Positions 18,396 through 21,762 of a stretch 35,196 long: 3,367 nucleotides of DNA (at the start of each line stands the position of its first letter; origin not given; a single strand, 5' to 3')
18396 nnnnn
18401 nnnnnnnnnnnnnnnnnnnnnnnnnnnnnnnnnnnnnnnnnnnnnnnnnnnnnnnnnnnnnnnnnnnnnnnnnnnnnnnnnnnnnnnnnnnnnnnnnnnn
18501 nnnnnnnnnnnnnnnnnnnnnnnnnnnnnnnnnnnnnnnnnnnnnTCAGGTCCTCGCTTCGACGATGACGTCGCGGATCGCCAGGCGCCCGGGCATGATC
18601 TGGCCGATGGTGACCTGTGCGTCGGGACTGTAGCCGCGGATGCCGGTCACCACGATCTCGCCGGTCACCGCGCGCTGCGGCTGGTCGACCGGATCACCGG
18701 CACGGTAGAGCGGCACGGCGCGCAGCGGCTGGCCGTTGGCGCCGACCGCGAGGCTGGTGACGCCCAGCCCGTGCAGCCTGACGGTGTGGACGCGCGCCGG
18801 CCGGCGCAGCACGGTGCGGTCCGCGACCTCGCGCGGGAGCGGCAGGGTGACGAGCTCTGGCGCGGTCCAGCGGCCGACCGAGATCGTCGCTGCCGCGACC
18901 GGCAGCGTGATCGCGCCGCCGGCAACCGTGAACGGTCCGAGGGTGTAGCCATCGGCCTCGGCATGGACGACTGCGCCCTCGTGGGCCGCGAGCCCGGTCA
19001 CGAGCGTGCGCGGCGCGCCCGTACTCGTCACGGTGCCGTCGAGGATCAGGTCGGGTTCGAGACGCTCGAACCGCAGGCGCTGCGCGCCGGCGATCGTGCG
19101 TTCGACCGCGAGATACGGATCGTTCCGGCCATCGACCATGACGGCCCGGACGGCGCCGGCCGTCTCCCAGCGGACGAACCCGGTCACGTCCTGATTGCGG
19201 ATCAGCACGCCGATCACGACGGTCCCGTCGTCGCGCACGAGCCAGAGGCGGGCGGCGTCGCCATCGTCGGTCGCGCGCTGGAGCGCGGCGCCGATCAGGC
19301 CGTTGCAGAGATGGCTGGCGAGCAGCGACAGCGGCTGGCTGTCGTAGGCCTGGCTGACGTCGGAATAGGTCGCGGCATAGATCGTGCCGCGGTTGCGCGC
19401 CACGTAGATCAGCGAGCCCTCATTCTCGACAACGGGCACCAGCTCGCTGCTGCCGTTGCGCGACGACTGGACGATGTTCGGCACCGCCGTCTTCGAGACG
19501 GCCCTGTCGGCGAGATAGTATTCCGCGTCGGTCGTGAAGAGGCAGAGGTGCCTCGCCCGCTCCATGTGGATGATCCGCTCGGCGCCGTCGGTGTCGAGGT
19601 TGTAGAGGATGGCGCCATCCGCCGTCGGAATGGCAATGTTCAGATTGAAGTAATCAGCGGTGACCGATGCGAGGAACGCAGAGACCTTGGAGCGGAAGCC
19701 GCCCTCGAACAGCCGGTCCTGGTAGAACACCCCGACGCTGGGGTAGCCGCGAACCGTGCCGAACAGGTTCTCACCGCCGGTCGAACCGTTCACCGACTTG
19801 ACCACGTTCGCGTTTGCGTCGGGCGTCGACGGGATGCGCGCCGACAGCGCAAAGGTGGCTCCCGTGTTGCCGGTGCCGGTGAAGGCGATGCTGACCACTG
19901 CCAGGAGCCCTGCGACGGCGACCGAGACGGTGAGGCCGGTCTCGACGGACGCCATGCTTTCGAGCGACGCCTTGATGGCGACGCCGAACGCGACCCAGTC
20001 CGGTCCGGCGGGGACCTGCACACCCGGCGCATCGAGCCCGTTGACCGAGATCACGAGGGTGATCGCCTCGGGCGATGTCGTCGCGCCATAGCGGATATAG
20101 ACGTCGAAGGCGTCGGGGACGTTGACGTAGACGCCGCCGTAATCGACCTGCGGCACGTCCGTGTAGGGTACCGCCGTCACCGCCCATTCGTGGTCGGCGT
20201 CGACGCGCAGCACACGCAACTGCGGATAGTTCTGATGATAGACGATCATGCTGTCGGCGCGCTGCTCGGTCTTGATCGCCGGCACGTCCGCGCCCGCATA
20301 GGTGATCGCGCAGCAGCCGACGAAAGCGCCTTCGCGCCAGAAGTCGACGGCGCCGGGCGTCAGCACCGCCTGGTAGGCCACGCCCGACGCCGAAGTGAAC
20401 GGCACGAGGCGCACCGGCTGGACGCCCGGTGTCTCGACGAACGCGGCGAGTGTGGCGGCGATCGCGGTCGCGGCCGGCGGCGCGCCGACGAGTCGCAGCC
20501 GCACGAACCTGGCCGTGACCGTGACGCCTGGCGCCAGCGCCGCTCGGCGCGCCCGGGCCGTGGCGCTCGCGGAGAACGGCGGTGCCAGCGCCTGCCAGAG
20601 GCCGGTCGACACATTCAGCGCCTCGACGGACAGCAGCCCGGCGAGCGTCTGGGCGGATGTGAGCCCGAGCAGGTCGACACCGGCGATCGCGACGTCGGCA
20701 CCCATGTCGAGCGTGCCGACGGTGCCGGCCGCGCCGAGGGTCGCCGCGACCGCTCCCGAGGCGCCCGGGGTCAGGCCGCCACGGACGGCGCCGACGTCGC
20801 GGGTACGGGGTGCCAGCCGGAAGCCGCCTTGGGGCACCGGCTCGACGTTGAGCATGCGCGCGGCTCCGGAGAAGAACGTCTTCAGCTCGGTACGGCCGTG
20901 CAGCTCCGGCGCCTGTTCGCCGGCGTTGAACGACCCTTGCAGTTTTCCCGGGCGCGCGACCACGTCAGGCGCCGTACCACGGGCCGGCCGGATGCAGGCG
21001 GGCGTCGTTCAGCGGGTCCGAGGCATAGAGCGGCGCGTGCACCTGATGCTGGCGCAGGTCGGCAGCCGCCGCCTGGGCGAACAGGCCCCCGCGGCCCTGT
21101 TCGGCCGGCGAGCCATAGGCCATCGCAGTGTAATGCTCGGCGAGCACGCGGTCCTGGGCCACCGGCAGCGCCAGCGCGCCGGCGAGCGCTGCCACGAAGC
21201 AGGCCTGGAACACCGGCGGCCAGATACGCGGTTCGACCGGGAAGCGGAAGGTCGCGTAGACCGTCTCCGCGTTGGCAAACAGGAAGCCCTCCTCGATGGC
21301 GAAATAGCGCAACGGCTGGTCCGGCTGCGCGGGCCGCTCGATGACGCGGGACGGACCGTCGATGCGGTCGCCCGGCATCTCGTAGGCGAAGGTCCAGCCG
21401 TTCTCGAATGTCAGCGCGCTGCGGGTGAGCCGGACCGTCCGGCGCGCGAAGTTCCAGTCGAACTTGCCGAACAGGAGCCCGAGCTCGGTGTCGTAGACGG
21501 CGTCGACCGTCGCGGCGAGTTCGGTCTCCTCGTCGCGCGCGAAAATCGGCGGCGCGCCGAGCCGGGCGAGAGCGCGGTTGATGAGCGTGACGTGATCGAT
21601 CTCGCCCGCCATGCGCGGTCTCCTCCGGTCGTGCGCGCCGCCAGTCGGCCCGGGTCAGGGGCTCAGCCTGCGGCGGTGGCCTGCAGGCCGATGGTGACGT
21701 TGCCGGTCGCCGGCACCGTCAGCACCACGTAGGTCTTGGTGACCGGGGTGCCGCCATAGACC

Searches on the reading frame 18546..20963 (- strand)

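Call 10: search_protein_families(library=phrogs, proteins=[window:18546-20963:-], max_evalue=0.001)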
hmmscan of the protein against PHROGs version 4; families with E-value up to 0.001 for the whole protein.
window:18546-20963:- (805 aa): 4 families
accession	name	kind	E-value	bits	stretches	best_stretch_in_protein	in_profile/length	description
phrog_376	-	tail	3.4e-90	304.4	2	182-803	64-707/712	tail protein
phrog_15566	-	tail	3.1e-25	89.7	2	401-641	41-284/552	tail protein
phrog_20269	-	unknown function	1.1e-07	32.2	1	184-290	65-173/374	-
phrog_30010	-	unknown function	6.3e-06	26.2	1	524-636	187-300/517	-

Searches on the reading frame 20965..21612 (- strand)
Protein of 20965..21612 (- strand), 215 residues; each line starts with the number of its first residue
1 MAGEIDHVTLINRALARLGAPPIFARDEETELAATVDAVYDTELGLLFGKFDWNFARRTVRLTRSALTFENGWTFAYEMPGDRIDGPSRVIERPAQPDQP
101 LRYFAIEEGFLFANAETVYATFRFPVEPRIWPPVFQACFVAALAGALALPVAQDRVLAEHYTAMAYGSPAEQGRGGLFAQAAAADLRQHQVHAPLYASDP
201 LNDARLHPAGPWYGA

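Call 10: search_protein_families(library=phrogs, proteins=[window:20965-21612:-], max_evalue=0.001)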
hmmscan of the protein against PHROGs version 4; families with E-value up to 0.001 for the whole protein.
window:20965-21612:- (215 aa): 2 families
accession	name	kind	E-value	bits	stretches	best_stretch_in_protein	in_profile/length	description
phrog_394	-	tail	2e-24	87.1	1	6-165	3-159/190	tail protein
phrog_9239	-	tail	1.1e-10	41.6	1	8-161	5-155/741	tail tubular protein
